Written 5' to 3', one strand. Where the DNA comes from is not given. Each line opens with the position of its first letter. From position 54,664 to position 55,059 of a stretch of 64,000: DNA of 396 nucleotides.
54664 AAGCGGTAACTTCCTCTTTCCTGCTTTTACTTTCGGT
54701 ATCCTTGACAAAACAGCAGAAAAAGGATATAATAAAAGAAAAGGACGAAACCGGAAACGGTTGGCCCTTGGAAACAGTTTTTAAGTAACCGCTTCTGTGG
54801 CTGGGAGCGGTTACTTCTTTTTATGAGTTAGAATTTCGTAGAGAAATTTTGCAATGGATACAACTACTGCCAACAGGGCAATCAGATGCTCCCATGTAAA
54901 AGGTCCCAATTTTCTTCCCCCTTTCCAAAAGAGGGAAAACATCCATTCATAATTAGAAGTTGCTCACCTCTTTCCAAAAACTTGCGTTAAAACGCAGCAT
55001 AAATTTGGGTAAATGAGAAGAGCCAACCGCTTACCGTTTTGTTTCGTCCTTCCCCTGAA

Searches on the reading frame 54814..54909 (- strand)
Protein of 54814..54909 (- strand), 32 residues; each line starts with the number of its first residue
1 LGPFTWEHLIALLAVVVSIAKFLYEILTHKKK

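Call 5: search_protein_families(library=pfam, proteins=[window:54814-54909:-], max_evalue=10)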
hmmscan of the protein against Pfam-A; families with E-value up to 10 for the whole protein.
seq(32 aa): 1 family
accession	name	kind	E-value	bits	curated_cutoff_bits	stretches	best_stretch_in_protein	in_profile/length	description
PF05279.16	Asp-B-Hydro_N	-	0.043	14.2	23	1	4-27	13-36/66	Aspartyl beta-hydroxylase N-terminal region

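Call 6: search_protein_families(library=ncbifam, proteins=[window:54814-54909:-], max_evalue=10)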
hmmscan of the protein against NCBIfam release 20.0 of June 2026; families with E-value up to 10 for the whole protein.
seq(32 aa): 1 family
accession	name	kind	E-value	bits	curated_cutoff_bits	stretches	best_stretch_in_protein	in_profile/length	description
NF001681.0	PRK00442.1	equivalog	0.083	13.7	102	1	1-19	1-19/92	twin-arginine translocase TatA/TatE family subunit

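Call 29: search_protein_families(library=pfam, alignment_id=A4, max_evalue=1)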
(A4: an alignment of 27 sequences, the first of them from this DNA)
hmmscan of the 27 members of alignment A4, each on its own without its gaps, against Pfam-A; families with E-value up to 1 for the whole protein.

A. member 1, seq(32 aa): 1 family
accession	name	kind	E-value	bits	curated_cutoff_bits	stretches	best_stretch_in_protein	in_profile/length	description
PF05279.16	Asp-B-Hydro_N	-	0.043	14.2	23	1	4-27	13-36/66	Aspartyl beta-hydroxylase N-terminal region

B. families by the number of members that match (of 27 scanned): 8 families
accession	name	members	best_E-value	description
PF16935.10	Hol_Tox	2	0.0028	Putative Holin-like Toxin (Hol-Tox)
PF14979.11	TMEM52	2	0.053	Transmembrane 52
PF25114.1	AtTam38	1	0.028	AtTam38 family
PF14055.11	NVEALA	1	0.029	NVEALA protein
PF05279.16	Asp-B-Hydro_N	1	0.043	Aspartyl beta-hydroxylase N-terminal region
PF06687.17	SUR7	1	0.092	SUR7/PalI family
PF03021.20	CM2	1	0.35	Influenza C virus M2 protein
PF01445.23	SH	1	0.66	Viral small hydrophobic protein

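Call 37: search_protein_representatives(alignment_id=A5)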
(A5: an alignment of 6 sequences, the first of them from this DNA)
Query: 6 sequences, 30 profile positions. Proteins with E-value up to 0.001 (for the whole library): 18; up to 1e-10: 0; up to 1e-30: 0. The best 18 are listed.
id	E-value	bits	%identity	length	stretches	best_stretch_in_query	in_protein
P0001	4.0e-09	52.5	-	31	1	1-30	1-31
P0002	5.6e-09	52.0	-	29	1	1-29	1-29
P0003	8.2e-09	51.5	-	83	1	2-29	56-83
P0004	8.8e-09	51.4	-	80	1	2-28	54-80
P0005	1.2e-07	47.8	-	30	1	3-29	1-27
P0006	4.7e-06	42.6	-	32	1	1-30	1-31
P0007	3.9e-05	39.7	-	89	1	3-29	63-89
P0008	5.8e-05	39.2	-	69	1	3-29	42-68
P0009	8.0e-05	38.7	-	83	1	1-30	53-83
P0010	1.0e-04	38.4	-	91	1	3-29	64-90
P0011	1.2e-04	38.2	-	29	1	1-28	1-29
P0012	1.3e-04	38.1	-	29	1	4-30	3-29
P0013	3.5e-04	36.7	-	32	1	1-30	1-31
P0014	4.4e-04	36.3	-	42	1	3-30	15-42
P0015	5.3e-04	36.1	-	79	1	3-27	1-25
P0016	7.0e-04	35.7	-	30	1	1-29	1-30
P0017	8.2e-04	35.5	-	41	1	1-30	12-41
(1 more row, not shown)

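Call 39: list_cluster_members(proteins=[P0001, P0002, P0005, P0006, P0011, P0012, P0013, P0016, P0014, P0017])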
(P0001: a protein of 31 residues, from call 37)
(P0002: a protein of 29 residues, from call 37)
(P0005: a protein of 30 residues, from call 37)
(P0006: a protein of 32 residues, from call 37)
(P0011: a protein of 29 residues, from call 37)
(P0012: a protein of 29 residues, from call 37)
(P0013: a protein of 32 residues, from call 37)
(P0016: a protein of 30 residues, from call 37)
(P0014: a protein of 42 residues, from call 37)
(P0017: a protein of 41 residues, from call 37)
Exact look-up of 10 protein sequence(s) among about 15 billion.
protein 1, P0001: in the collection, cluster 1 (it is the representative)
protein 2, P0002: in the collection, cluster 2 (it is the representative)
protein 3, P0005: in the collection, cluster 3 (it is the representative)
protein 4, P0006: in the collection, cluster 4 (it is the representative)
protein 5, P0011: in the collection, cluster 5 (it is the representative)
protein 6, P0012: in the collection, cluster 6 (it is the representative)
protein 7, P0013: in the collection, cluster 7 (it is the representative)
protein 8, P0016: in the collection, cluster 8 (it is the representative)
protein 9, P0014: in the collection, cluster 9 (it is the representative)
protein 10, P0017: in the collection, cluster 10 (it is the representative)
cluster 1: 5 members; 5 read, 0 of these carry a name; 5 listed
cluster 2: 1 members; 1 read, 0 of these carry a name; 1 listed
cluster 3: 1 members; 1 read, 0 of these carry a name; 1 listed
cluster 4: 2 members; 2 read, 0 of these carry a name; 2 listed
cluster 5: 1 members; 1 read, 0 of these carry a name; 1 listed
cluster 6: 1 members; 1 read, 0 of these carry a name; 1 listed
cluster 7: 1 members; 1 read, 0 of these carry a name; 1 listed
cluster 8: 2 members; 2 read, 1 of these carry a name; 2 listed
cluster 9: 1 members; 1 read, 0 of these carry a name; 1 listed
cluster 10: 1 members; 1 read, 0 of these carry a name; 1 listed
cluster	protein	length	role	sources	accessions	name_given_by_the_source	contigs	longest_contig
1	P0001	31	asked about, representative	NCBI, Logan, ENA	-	-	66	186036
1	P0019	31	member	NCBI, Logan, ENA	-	-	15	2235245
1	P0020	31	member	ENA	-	-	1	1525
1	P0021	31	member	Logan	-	-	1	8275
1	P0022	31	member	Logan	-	-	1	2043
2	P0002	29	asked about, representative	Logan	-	-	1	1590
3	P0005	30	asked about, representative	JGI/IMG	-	-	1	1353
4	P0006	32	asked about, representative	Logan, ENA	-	-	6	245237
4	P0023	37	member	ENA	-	-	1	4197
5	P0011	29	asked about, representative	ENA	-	-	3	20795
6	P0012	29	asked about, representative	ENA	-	-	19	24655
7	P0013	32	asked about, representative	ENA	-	-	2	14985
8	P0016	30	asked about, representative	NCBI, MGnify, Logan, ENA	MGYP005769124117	CR=1 FL=1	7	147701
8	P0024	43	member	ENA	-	-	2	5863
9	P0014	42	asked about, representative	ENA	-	-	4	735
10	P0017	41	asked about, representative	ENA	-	-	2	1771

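Call 40: find_encoding_contigs(protein=P0019, flank=3000, max_places=5)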
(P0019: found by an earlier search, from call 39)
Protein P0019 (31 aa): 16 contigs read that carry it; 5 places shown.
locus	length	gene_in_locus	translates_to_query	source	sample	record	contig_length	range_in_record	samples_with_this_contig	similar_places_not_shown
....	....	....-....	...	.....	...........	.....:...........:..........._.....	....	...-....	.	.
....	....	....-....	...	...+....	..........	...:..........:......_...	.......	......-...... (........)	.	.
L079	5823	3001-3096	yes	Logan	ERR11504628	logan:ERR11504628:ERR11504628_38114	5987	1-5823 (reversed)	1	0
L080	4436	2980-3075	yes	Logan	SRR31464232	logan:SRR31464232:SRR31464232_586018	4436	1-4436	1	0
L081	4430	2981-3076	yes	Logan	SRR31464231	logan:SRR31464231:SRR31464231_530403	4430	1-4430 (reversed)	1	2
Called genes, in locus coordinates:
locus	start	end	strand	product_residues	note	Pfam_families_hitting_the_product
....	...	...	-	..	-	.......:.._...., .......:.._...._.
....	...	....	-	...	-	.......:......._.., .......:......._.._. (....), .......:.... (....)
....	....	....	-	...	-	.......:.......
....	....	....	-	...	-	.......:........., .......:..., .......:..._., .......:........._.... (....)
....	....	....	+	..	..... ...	-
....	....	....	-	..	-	-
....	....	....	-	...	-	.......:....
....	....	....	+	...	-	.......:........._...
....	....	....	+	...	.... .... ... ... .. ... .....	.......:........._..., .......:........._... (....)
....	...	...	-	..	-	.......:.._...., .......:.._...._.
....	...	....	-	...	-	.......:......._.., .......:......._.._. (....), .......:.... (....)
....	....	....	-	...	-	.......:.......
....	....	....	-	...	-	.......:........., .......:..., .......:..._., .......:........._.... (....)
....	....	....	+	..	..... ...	-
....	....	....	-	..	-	-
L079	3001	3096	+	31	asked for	-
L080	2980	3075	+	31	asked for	-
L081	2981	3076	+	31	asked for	-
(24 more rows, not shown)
